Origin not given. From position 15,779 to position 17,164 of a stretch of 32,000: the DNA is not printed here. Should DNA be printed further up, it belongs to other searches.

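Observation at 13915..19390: glgX / AmgK-like anomeric kinase / glgE module: a possible non-canonical route to the GlgE donor substrate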

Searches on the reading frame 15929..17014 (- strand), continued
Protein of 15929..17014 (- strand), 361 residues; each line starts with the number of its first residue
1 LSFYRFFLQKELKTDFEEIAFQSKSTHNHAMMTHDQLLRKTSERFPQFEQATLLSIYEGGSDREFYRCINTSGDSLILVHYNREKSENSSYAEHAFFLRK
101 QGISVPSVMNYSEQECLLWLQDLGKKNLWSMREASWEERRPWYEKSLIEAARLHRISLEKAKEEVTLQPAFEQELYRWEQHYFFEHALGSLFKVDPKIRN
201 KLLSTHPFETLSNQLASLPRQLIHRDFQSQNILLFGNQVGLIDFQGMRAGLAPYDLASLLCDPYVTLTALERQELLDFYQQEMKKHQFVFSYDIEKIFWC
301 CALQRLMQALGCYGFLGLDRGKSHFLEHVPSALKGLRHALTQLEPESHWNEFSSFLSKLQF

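Call 23: search_protein_families(library=ncbifam, proteins=[L005:9048-10004:+], max_evalue=0.001)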
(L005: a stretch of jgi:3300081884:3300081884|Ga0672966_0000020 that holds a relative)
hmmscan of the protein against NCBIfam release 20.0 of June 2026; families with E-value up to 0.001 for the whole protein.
L005:9048-10004:+ (318 aa): 30 families (the best 25 are shown)
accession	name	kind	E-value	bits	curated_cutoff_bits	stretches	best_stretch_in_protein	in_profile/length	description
NF052502.1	man1P_GTase_Rv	exception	2.3e-42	145.1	440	1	6-310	3-308/352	mannose-1-phosphate guanylyltransferase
NF045761.1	NAMPUrTaseMurU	equivalog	4e-32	111.9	250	1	6-226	3-220/226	N-acetylmuramate alpha-1-phosphate uridylyltransferase MurU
TIGR03992.1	Arch_glmU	subfamily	1.1e-22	80.5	292.1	1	6-307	3-308/393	bifunctional sugar-1-phosphate nucleotidylyltransferase/acetyltransferase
TIGR01208.1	rmlA_long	equivalog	3.8e-22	78.6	320.25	1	6-306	2-305/353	glucose-1-phosphate thymidylyltransferase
NF045697.1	MurNAcPUrMurU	equivalog_domain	1.5e-16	60.5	370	1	8-230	2-225/229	N-acetylmuramate alpha-1-phosphate uridylyltransferase MurU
NF041313.1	UDPGP_AglF_Halo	equivalog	3.9e-14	52.7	400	1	6-232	3-233/234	UTP--glucose-1-phosphate uridylyltransferase AglF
NF041173.1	Sug_nt_acttase_Thmprot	equivalog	5.2e-13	48.7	600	1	6-304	3-305/405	bifunctional sugar-1-phosphate nucleotidylyltransferase/acetyltransferase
TIGR02091.1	glgC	equivalog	1.9e-12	47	424.9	2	215-312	241-342/364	glucose-1-phosphate adenylyltransferase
NF002023.0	PRK00844.1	subfamily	4.4e-12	45.5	458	1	213-311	256-360/408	glucose-1-phosphate adenylyltransferase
NF010935.0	PRK14355.1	equivalog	7.1e-12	44.7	718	2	3-135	3-131/459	bifunctional UDP-N-acetylglucosamine diphosphorylase/glucosamine-1-phosphate N-acetyltransferase GlmU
TIGR01173.1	glmU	equivalog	5e-11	42.1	366.85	2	249-311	263-325/452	bifunctional UDP-N-acetylglucosamine diphosphorylase/glucosamine-1-phosphate N-acetyltransferase GlmU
NF049965.1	GlMnHpPGnyltfHddC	equivalog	9.4e-11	41.8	300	1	6-226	3-214/221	D-glycero-D-manno-heptose 1-phosphate guanosyltransferase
TIGR01099.1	galU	equivalog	1.4e-10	41.2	326.8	1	6-67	4-65/261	UTP--glucose-1-phosphate uridylyltransferase GalU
NF003670.0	PRK05293.1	equivalog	3.6e-10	39.3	470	1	251-310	296-353/382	glucose-1-phosphate adenylyltransferase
NF007516.0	PRK10122.1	equivalog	2.3e-09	36.8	534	1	5-63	5-63/297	UTP--glucose-1-phosphate uridylyltransferase GalF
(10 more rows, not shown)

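Call 27: search_dna_similar(query=window:15929-16924:-, collection=plasmids, mode=protein, max_evalue=0.001, max_rows=25)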
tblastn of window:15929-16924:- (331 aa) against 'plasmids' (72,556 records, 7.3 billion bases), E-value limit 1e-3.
Records with a match: 19; places in all: 19; records where one place covers at least 80% of the query: 13.
Best place of each record, by identity: <60% 19.
By first word of the organism name: Sinorhizobium 4; Acinetobacter 3; Neisseria 2; Bacteroides 1; Phocaeicola 1; Prevotella 1; Parabacteroides 1; Aeromonas 1; Xanthomonas 1; Legionella 1; and 3 more.
By predicted mobility (MOB-suite, as given by PLSDB): non-mobilizable 16; mobilizable 2; conjugative 1.
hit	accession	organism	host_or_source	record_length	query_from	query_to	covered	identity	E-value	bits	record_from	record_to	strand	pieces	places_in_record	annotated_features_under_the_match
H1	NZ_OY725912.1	Bacteroides finegoldii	-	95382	1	316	95%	29.3%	3e-19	96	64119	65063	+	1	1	RNase adapter RapZ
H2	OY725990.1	Phocaeicola massiliensis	-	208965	22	316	89%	30.4%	6e-19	95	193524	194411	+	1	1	record has no annotation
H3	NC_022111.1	Prevotella sp. oral taxon 299 str. F0039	Homo sapiens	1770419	29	321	89%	28.8%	4e-18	92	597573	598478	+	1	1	none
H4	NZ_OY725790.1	Parabacteroides distasonis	-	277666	8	316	93%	27.2%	2e-16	88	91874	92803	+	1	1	RNase adapter RapZ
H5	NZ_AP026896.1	Aeromonas caviae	Microbe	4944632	2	303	91%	27.1%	1e-14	82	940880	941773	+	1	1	none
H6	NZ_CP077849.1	Acinetobacter baumannii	Homo sapiens,Rectal swab_P28_BU14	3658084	36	327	88%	26.1%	9e-10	67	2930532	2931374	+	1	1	none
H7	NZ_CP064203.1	Acinetobacter baumannii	Homo sapiens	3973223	36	327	88%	26.1%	9e-10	67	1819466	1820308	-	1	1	none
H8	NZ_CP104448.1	Acinetobacter baumannii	Homo sapiens,sputum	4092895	36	327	88%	25.7%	1e-9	67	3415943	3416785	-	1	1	none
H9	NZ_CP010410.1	Xanthomonas sacchari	cell culture,rice seeds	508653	20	312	89%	23.5%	2e-7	60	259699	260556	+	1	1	phosphotransferase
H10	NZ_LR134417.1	Legionella adelaidensis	environmental,Cooling tower water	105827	6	300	89%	22.8%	7e-9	65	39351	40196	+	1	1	phosphotransferase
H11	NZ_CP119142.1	Neisseria gonorrhoeae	Homo sapiens,whole organism,synovial ...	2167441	24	309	86%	23.1%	2e-9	66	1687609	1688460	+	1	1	none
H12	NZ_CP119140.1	Neisseria gonorrhoeae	Homo sapiens,whole organism,blood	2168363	24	309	86%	23.1%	2e-9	66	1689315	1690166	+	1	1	none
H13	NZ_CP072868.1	Rhizobium sp. NLR16a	lentil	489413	49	319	82%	24.3%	2e-9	66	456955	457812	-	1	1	tsaE: tRNA (adenosine(37)-N6)-threonylcarbamoyltransferase complex ATPase ...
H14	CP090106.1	Sinorhizobium meliloti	Medicago,Cell culture,Plant nodule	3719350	67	319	76%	25.8%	8e-11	71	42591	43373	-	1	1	tsaE: tRNA (adenosine(37)-N6)-threonylcarbamoyltransferase complex ATPase ...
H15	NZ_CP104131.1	Sinorhizobium sp. K101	Phaseolus vulgaris,cell ...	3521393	67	319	76%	25.8%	3e-10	69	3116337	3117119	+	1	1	none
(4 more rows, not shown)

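Call 30: get_annotated_region(hit=H1, flank=4000)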
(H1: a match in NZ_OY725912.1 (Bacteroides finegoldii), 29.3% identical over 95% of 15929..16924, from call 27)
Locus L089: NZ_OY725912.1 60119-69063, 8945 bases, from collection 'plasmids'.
description: Bacteroides finegoldii strain Bacteroides finegoldii TSDC17.2-1.1 plasmid 10, complete sequence
organism: Bacteroides finegoldii (NCBI taxid 338188)
taxonomy: Bacteria; Bacteroidota; Bacteroidia; Bacteroidales; Bacteroidaceae; Bacteroides; Bacteroides finegoldii
host: -; source: -; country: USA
typing (MOB-suite, as given by PLSDB): non-mobilizable
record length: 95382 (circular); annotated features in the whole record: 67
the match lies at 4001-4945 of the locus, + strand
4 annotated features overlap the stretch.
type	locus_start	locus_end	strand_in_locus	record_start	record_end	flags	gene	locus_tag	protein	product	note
CDS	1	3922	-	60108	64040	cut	-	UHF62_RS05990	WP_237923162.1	two-component regulator propeller domain-containing protein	-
CDS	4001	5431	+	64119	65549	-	-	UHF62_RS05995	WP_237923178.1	RNase adapter RapZ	-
CDS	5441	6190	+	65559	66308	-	-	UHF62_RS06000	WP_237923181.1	nucleotidyltransferase family protein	-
CDS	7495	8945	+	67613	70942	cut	-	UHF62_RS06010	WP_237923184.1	TonB-dependent receptor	-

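Call 31: get_annotated_region(hit=H10, flank=4000)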
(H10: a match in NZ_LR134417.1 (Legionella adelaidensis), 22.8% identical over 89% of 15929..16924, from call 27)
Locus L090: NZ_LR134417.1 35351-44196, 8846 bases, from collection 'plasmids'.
description: Legionella adelaidensis strain NCTC12735 plasmid 8, complete sequence
organism: Legionella adelaidensis (NCBI taxid 45056)
taxonomy: Bacteria; Pseudomonadota; Gammaproteobacteria; Legionellales; Legionellaceae; Legionella; Legionella adelaidensis
host: -; source: environmental,Cooling tower water; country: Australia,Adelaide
typing (MOB-suite, as given by PLSDB): non-mobilizable
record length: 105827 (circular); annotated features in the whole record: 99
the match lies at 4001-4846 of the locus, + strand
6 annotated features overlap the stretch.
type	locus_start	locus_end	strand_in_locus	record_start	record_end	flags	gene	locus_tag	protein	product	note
CDS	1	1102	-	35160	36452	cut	-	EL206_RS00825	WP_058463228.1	peptidylprolyl isomerase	-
CDS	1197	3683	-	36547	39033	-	-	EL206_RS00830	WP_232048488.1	LPS-assembly protein LptD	-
CDS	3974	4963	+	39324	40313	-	-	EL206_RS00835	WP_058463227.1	phosphotransferase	-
CDS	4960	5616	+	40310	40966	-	-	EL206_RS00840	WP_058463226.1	nucleotidyltransferase family protein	-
CDS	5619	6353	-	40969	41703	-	-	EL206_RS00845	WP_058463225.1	hypothetical protein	-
CDS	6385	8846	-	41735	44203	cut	-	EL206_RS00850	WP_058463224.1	acyl-CoA dehydrogenase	-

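Call 34: search_protein_families(library=ncbifam, proteins=[L090:3974-4963:+, L089:4001-5431:+, L090:4960-5616:+, L089:5441-6190:+], max_evalue=0.00001)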
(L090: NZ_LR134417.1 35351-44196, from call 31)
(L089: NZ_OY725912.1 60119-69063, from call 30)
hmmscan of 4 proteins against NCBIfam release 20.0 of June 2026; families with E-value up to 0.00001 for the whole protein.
L090:3974-4963:+ (329 aa): 2 families
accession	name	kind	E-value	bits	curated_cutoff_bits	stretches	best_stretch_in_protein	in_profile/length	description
NF045759.1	NamurgluKinAmgK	equivalog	3.2e-78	263.1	550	1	3-316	2-321/324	N-acetylmuramate/N-acetylglucosamine kinase AmgK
NF045698.1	MurGlcNAcKinAmgK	equivalog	5.8e-33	114.6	500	1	59-304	83-341/360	N-acetylmuramate/N-acetylglucosamine kinase AmgK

L089:4001-5431:+ (476 aa): 3 families
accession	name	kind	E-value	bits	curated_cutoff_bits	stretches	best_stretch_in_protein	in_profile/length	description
NF003828.1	PRK05416.1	equivalog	2.8e-30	105.8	244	1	329-465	148-277/278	RNase adapter RapZ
NF045759.1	NamurgluKinAmgK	equivalog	1.3e-17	63.9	550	1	30-328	31-324/324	N-acetylmuramate/N-acetylglucosamine kinase AmgK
NF045698.1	MurGlcNAcKinAmgK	equivalog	4.6e-10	39.3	500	1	53-310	81-339/360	N-acetylmuramate/N-acetylglucosamine kinase AmgK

L090:4960-5616:+ (218 aa): 15 families
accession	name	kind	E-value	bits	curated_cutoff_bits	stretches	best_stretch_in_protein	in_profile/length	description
NF045761.1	NAMPUrTaseMurU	equivalog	1.2e-70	237.9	250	1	4-215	3-224/226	N-acetylmuramate alpha-1-phosphate uridylyltransferase MurU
NF045697.1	MurNAcPUrMurU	equivalog_domain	2e-30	105.9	370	1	5-208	1-218/229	N-acetylmuramate alpha-1-phosphate uridylyltransferase MurU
NF052502.1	man1P_GTase_Rv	exception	4.9e-19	68.4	440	1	4-126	3-126/352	mannose-1-phosphate guanylyltransferase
TIGR03992.1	Arch_glmU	subfamily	7.3e-18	64.6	292.1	1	3-145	2-142/393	bifunctional sugar-1-phosphate nucleotidylyltransferase/acetyltransferase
NF049965.1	GlMnHpPGnyltfHddC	equivalog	6e-13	48.9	300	1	3-206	2-209/221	D-glycero-D-manno-heptose 1-phosphate guanosyltransferase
NF041313.1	UDPGP_AglF_Halo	equivalog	1.2e-12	47.8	400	1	3-64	2-63/234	UTP--glucose-1-phosphate uridylyltransferase AglF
NF041173.1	Sug_nt_acttase_Thmprot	equivalog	9.5e-11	41.2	600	1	4-114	3-111/405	bifunctional sugar-1-phosphate nucleotidylyltransferase/acetyltransferase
TIGR01208.1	rmlA_long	equivalog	4.3e-10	39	320.25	1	4-212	2-228/353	glucose-1-phosphate thymidylyltransferase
TIGR02623.1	G1P_cyt_trans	equivalog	3.4e-08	33.3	300.25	1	4-66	3-65/255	glucose-1-phosphate cytidylyltransferase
TIGR01173.1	glmU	equivalog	2.3e-07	30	366.85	1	4-109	3-102/452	bifunctional UDP-N-acetylglucosamine diphosphorylase/glucosamine-1-phosphate N-acetyltransferase GlmU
NF001947.0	PRK00725.1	subfamily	9.5e-07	27.9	470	1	3-65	18-81/426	glucose-1-phosphate adenylyltransferase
TIGR02091.1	glgC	equivalog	1.2e-06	27.9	424.9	1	4-65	3-65/364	glucose-1-phosphate adenylyltransferase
TIGR01099.1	galU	equivalog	1.5e-06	28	326.8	0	2-54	2-54/261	UTP--glucose-1-phosphate uridylyltransferase GalU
NF002023.0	PRK00844.1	subfamily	4.2e-06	25.8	458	1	4-65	9-71/408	glucose-1-phosphate adenylyltransferase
NF041135.1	IPPtranDIPPsyn_Thcocales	equivalog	5.7e-06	25.6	580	0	3-82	2-78/419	bifunctional L-myo-inositol-1-phosphate cytidylyltransferase/CDP-L-myo-inositol myo-inositolphosphotransferase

L089:5441-6190:+ (249 aa): 24 families
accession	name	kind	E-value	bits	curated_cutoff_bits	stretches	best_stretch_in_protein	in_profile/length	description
NF045761.1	NAMPUrTaseMurU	equivalog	5.8e-39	134.3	250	1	1-197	1-184/226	N-acetylmuramate alpha-1-phosphate uridylyltransferase MurU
NF045697.1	MurNAcPUrMurU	equivalog_domain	2.2e-30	105.8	370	1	4-241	1-225/229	N-acetylmuramate alpha-1-phosphate uridylyltransferase MurU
NF052502.1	man1P_GTase_Rv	exception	6.5e-23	81.2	440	1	2-138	2-135/352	mannose-1-phosphate guanylyltransferase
TIGR03992.1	Arch_glmU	subfamily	7.4e-23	81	292.1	1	1-242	1-225/393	bifunctional sugar-1-phosphate nucleotidylyltransferase/acetyltransferase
NF041313.1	UDPGP_AglF_Halo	equivalog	4.8e-19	68.7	400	1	1-142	1-140/234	UTP--glucose-1-phosphate uridylyltransferase AglF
NF049965.1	GlMnHpPGnyltfHddC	equivalog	7.4e-18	65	300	1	1-236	1-213/221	D-glycero-D-manno-heptose 1-phosphate guanosyltransferase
TIGR01208.1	rmlA_long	equivalog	7.8e-17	61.2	320.25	1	2-210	1-200/353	glucose-1-phosphate thymidylyltransferase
TIGR02623.1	G1P_cyt_trans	equivalog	1.9e-14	53.7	300.25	1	1-78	1-80/255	glucose-1-phosphate cytidylyltransferase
TIGR01173.1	glmU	equivalog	2.3e-13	49.8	366.85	1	1-137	1-129/452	bifunctional UDP-N-acetylglucosamine diphosphorylase/glucosamine-1-phosphate N-acetyltransferase GlmU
NF041173.1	Sug_nt_acttase_Thmprot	equivalog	2.1e-12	46.7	600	1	1-159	1-153/405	bifunctional sugar-1-phosphate nucleotidylyltransferase/acetyltransferase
NF010934.1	PRK14354.1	equivalog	4.9e-11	41.8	450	1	3-139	2-130/447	bifunctional UDP-N-acetylglucosamine diphosphorylase/glucosamine-1-phosphate N-acetyltransferase GlmU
TIGR01099.1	galU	equivalog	6.6e-11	42.3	326.8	1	1-75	2-76/261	UTP--glucose-1-phosphate uridylyltransferase GalU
NF010935.0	PRK14355.1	equivalog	8e-09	34.6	718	1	2-137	5-134/459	bifunctional UDP-N-acetylglucosamine diphosphorylase/glucosamine-1-phosphate N-acetyltransferase GlmU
NF041135.1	IPPtranDIPPsyn_Thcocales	equivalog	1.2e-08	34.4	580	1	1-70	1-67/419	bifunctional L-myo-inositol-1-phosphate cytidylyltransferase/CDP-L-myo-inositol myo-inositolphosphotransferase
NF006986.0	PRK09451.1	equivalog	2.3e-08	33.3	725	1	2-139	7-135/456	bifunctional UDP-N-acetylglucosamine diphosphorylase/glucosamine-1-phosphate N-acetyltransferase GlmU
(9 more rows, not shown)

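Call 52: find_homologous_proteins(query=L008:1364-2347:+, max_evalue=1e-20)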
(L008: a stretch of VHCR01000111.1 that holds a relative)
Query L008:1364-2347:+ (327 aa): 3460 proteins with E <= 1e-20 among 8000 candidates; the best 120 are listed.
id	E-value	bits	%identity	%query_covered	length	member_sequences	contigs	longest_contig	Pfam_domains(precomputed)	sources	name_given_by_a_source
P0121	1.6e-221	752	100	100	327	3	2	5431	PF00483.30,PF25087.2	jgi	-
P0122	2.0e-163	561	76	96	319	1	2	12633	PF00483.30,PF25087.2,PF12804.14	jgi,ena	-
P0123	2.5e-159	548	75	97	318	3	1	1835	PF00483.30,PF25087.2,PF12804.14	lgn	-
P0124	8.3e-159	546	73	99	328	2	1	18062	PF00483.30,PF25087.2,PF12804.14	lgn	-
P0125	1.6e-156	539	74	97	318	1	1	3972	PF00483.30,PF25087.2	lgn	-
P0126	1.9e-155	535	72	94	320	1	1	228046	PF00483.30,PF25087.2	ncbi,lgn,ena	-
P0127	6.6e-155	533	73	96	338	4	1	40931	PF00483.30,PF25087.2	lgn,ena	-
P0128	3.5e-152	524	73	96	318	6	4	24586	PF00483.30,PF25087.2,PF12804.14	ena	-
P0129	1.8e-151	522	72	98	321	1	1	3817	PF00483.30,PF25087.2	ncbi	-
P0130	9.0e-148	510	71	96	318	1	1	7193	PF00483.30,PF25087.2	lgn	-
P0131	1.5e-145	503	68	96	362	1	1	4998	PF00483.30,PF25087.2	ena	-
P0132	1.0e-143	497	67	98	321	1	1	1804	PF00483.30,PF00132.31,PF25087.2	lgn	-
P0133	9.4e-142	490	70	96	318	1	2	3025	PF00483.30,PF25087.2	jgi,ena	jgi:NDP-sugar pyrophosphorylase family protein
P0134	6.4e-106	372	55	96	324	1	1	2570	PF00483.30,PF25087.2,PF12804.14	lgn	-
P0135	8.1e-106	372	55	96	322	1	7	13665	PF00483.30,PF25087.2,PF12804.14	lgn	-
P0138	2.5e-99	351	77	63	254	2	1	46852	PF00483.30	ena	-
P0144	1.1e-85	306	47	96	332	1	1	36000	PF00483.30,PF25087.2,PF12804.14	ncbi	ncbi:MAG: sugar phosphate nucleotidyltransferase [Chthoniobacterales bacterium]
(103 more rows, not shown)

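Call 53: find_encoding_contigs(protein=P0128, flank=6000, max_places=4)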
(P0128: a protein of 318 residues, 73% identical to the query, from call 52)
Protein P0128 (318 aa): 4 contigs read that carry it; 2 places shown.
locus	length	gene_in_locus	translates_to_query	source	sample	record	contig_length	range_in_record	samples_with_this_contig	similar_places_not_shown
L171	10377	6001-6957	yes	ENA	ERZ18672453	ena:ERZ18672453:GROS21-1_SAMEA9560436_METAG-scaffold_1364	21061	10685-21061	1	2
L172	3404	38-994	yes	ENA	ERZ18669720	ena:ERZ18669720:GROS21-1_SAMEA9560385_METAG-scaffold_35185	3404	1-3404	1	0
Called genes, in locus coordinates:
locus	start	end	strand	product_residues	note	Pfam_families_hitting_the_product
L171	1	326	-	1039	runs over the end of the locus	-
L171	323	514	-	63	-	-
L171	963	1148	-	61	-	PF00232:Glyco_hydro_1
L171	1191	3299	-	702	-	PF02878:PGM_PMM_I, PF02879:PGM_PMM_II, PF02880:PGM_PMM_III (weak)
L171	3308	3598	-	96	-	PF05016:ParE_toxin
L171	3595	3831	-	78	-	-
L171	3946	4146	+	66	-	-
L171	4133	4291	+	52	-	PF06414:Zeta_toxin (weak)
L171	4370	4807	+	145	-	-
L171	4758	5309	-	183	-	PF03734:YkuD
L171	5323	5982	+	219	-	PF00583:Acetyltransf_1, PF13673:Acetyltransf_10, PF13508:Acetyltransf_7, PF14542:Acetyltransf_CG (weak)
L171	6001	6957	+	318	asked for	PF00483:NTP_transferase, PF12804:NTP_transf_3 (faint), PF25087:GMPPB_C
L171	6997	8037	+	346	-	PF01636:APH, PF02958:EcKL (faint), PF19974:TCAD9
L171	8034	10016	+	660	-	PF11896:GlgE_dom_N_S, PF00128:Alpha-amylase (faint), PF21702:GLGE_C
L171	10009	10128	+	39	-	-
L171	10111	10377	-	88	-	?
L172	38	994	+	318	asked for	PF00483:NTP_transferase, PF12804:NTP_transf_3 (faint), PF25087:GMPPB_C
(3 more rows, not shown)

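Call 54: find_encoding_contigs(protein=P0138, flank=6000, max_places=3)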
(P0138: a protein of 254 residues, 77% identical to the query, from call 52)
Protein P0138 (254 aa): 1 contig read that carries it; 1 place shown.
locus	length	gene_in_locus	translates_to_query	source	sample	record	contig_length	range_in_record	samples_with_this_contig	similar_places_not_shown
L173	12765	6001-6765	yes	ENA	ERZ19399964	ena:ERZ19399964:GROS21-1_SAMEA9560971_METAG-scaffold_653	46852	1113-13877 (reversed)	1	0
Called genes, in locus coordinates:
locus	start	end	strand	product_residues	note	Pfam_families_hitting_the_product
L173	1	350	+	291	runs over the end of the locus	PF12784:PDDEXK_2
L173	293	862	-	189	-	-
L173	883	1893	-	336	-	-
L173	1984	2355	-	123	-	-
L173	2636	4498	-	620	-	-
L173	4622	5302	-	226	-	PF03734:YkuD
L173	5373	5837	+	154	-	PF13527:Acetyltransf_9 (weak), PF00583:Acetyltransf_1, PF13673:Acetyltransf_10, PF13508:Acetyltransf_7, PF14542:Acetyltransf_CG (weak)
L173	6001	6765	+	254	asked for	PF00483:NTP_transferase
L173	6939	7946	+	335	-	PF01636:APH, PF19974:TCAD9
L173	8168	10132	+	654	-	PF11896:GlgE_dom_N_S, PF00128:Alpha-amylase (faint), PF21702:GLGE_C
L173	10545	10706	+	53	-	-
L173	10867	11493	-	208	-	PF00753:Lactamase_B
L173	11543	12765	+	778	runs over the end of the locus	?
